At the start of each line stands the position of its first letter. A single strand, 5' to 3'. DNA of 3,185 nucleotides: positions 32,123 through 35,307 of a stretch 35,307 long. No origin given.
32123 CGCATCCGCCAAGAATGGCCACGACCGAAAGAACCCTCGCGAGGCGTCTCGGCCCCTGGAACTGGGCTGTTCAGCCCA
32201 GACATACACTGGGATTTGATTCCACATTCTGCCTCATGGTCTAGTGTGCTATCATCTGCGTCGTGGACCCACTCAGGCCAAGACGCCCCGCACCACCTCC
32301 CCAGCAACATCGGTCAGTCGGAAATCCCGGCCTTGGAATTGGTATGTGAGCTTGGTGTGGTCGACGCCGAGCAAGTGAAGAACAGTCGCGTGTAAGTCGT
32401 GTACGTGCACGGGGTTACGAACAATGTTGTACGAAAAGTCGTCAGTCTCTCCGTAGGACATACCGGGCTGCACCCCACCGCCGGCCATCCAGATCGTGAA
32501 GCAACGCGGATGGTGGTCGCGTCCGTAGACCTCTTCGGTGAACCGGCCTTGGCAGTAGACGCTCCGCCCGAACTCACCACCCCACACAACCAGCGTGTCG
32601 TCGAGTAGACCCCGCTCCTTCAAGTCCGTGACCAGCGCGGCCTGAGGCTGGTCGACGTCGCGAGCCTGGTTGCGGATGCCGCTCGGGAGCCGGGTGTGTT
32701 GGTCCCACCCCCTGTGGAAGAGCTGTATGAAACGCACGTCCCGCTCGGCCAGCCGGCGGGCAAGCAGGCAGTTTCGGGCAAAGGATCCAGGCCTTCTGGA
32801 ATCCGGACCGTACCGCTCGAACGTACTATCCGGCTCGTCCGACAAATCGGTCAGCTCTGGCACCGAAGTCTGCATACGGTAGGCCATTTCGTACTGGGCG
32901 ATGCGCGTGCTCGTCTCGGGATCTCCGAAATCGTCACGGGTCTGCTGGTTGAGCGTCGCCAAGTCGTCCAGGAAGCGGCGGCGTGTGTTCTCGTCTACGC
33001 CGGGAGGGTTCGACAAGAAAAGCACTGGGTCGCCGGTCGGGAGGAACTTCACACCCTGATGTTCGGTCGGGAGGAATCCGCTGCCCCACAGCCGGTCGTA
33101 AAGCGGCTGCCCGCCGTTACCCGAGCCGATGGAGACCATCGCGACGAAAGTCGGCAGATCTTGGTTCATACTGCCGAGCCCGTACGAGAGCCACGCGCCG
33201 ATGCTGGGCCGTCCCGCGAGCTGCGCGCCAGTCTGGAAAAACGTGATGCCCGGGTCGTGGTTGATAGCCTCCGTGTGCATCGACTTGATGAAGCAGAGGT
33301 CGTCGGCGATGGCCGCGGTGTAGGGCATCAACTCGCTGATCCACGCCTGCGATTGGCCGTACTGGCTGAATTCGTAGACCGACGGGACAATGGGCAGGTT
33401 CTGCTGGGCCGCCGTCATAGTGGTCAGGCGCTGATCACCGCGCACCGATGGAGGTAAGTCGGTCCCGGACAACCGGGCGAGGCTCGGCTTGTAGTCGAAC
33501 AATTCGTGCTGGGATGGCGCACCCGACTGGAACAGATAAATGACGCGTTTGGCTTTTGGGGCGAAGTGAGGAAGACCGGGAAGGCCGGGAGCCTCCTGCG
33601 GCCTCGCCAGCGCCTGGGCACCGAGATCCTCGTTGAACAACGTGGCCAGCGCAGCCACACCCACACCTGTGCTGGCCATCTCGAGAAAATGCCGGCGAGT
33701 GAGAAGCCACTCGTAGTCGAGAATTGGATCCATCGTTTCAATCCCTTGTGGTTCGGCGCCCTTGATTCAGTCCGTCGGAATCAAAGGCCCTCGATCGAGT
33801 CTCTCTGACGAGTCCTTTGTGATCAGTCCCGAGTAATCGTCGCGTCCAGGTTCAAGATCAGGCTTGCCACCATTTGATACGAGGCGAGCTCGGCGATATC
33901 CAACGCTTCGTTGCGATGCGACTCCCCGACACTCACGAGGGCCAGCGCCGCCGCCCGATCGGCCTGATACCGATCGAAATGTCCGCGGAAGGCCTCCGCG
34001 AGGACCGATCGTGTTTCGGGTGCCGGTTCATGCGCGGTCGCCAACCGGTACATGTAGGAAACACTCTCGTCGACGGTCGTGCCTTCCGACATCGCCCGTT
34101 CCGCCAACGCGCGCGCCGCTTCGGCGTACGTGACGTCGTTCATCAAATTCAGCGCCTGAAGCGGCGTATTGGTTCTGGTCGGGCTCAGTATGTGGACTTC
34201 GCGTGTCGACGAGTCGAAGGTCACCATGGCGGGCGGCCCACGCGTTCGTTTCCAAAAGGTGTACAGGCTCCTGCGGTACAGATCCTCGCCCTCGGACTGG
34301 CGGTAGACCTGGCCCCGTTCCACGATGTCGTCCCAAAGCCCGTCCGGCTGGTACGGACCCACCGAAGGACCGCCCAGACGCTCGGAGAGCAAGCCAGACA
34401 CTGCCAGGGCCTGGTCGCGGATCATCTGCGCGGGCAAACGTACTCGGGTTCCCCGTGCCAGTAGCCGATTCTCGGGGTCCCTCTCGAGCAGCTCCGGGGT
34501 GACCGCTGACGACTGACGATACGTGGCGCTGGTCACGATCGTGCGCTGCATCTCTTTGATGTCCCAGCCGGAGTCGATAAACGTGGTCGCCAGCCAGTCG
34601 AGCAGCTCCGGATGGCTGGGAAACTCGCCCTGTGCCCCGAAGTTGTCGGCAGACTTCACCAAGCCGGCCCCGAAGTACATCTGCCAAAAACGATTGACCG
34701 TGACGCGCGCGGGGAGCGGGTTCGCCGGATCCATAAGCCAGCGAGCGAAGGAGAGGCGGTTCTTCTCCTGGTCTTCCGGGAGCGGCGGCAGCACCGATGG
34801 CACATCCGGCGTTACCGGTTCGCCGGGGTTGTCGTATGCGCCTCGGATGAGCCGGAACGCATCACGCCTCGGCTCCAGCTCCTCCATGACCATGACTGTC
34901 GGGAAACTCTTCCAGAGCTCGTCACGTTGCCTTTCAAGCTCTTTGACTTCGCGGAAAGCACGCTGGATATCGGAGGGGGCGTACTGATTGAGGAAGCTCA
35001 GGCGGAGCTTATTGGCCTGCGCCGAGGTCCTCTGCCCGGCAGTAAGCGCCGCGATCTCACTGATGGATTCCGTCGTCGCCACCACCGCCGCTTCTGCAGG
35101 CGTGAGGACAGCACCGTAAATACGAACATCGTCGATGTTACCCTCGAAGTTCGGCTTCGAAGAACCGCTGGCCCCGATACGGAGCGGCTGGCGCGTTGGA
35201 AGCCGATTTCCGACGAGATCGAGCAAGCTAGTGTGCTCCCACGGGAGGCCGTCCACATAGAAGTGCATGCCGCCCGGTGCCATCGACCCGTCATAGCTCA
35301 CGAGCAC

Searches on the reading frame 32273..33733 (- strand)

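Call 17: search_protein_families(library=pfam, proteins=[window:32273-33733:-], max_evalue=0.001)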
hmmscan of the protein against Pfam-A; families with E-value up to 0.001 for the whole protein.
window:32273-33733:- (486 aa): 1 family
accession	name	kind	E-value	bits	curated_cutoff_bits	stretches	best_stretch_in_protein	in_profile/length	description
PF07394.17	DUF1501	-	4e-158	527.1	27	1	61-485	1-390/390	Protein of unknown function (DUF1501)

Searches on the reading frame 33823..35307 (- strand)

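Call 17: search_protein_families(library=pfam, proteins=[window:33823-35307:-], max_evalue=0.001)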
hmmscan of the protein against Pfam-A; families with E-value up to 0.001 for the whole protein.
window:33823-35307:- (494 aa): 2 families
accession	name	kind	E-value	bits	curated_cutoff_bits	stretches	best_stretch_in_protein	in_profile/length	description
PF07587.16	PSD1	-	2.6e-96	322.2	28.5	1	183-438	1-242/244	Protein of unknown function (DUF1553)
PF13385.13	Laminin_G_3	-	1.5e-09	38.6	27.6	1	5-73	88-150/151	Concanavalin A-like lectin/glucanases superfamily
